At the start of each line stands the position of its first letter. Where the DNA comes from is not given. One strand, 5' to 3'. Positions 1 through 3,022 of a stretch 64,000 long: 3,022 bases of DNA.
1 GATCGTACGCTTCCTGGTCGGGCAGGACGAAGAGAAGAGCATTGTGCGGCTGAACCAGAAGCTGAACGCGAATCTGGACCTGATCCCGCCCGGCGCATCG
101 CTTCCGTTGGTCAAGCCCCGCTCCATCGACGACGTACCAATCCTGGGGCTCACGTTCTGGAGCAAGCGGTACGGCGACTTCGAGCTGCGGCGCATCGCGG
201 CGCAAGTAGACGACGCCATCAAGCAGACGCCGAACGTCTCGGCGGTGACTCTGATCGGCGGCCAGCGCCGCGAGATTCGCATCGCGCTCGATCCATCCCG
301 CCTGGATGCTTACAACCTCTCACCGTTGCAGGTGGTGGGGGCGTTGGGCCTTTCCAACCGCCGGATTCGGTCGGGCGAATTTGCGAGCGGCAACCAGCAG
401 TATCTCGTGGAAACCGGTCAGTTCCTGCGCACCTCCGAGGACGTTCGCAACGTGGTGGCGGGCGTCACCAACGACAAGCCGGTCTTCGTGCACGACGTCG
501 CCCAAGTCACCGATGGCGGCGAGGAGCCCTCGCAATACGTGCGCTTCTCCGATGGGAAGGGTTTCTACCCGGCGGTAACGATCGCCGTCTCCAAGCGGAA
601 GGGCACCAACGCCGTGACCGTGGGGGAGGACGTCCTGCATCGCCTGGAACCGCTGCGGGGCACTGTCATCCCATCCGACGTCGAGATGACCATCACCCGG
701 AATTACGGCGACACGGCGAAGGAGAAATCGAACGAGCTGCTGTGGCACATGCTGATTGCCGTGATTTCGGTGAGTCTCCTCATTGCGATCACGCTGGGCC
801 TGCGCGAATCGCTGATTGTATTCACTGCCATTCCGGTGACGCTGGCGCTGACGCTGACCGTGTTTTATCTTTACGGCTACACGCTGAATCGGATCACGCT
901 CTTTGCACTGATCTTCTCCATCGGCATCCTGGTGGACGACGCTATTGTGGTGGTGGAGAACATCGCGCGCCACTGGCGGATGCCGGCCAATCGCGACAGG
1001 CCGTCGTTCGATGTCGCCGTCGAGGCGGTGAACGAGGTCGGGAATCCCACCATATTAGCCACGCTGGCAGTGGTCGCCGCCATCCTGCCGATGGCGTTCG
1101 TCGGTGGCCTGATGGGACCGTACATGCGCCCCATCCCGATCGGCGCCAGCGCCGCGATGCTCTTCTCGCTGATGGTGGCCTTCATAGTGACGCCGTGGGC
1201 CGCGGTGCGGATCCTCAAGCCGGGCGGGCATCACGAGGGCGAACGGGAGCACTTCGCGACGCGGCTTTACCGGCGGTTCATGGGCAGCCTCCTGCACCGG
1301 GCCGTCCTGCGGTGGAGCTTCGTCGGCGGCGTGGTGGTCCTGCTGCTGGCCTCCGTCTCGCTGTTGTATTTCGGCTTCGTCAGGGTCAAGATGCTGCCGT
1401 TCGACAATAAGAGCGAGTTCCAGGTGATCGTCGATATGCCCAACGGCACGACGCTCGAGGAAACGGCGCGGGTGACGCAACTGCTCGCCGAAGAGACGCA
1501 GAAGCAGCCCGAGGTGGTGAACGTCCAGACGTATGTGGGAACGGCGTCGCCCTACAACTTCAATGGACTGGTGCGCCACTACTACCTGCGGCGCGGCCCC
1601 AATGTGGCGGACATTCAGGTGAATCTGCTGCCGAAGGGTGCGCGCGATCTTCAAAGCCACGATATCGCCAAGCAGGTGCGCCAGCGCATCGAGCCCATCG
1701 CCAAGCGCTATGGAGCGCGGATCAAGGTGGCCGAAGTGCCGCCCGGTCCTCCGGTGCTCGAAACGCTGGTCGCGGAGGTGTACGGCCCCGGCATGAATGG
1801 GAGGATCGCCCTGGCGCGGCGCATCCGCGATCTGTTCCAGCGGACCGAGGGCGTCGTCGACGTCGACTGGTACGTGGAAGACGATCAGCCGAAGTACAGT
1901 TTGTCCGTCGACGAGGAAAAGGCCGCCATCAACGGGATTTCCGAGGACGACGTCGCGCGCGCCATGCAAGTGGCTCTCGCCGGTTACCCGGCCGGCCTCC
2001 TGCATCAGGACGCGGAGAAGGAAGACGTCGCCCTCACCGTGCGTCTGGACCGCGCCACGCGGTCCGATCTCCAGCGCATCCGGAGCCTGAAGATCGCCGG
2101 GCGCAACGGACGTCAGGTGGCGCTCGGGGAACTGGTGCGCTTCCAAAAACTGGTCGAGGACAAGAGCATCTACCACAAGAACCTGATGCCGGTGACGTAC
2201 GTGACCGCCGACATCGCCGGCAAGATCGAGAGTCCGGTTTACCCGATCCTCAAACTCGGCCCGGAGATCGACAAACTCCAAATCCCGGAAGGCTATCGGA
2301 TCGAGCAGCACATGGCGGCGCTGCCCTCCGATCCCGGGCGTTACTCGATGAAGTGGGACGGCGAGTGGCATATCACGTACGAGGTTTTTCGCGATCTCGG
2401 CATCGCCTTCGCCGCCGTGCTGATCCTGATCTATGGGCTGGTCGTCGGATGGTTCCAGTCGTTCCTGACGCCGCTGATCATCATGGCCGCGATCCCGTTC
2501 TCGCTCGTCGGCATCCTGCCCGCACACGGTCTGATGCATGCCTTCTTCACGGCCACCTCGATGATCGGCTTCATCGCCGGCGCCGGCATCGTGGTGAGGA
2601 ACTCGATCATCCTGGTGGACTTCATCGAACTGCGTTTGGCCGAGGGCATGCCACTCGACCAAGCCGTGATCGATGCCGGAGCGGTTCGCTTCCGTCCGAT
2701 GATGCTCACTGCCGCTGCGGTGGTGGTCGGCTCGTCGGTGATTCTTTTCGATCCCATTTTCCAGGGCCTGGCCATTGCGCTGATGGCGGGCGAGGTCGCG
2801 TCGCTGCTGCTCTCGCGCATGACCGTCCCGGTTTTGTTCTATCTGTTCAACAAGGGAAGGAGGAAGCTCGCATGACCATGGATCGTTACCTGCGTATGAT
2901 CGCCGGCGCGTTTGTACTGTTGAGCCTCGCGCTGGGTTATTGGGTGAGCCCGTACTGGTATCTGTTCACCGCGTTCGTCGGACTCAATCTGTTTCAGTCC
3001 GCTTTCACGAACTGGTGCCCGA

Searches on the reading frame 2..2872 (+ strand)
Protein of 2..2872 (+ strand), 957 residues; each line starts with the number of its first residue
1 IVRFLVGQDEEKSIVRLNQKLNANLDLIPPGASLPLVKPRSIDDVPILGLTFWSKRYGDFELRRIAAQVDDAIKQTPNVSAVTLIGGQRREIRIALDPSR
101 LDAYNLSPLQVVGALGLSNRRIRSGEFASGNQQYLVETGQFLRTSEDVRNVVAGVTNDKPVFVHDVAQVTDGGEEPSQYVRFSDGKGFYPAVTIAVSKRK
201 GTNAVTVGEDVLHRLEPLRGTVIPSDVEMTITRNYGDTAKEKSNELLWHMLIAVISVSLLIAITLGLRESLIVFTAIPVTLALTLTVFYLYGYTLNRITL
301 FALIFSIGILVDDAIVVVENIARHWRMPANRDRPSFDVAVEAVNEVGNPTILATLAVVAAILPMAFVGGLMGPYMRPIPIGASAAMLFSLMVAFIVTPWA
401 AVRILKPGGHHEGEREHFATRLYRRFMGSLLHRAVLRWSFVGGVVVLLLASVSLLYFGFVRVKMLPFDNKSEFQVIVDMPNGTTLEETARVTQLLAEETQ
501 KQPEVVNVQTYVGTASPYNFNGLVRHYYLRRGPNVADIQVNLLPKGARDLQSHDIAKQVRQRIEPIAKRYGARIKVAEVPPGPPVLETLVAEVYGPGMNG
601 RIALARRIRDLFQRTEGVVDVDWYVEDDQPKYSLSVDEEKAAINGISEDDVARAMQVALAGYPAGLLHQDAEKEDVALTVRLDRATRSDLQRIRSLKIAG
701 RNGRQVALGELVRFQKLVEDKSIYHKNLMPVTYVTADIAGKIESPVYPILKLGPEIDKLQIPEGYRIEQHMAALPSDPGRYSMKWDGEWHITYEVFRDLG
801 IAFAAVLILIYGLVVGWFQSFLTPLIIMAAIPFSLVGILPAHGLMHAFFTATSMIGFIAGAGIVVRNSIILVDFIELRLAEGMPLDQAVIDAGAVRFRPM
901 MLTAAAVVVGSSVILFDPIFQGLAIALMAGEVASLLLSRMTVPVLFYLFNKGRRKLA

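Call 29: search_protein_families(library=pfam, proteins=[window:2-2872:+], max_evalue=0.0001)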
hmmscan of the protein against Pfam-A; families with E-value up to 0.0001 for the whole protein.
window:2-2872:+ (957 aa): 2 families
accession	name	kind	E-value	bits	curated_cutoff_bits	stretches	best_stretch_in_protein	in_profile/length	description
PF00873.25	ACR_tran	-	3.7e-140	469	28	1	2-949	91-1020/1021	AcrB/AcrD/AcrF family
PF02355.23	SecD_SecF_C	-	9.9e-06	25.5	20.5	1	243-377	30-155/189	Protein export membrane protein SecD/SecF, C-terminal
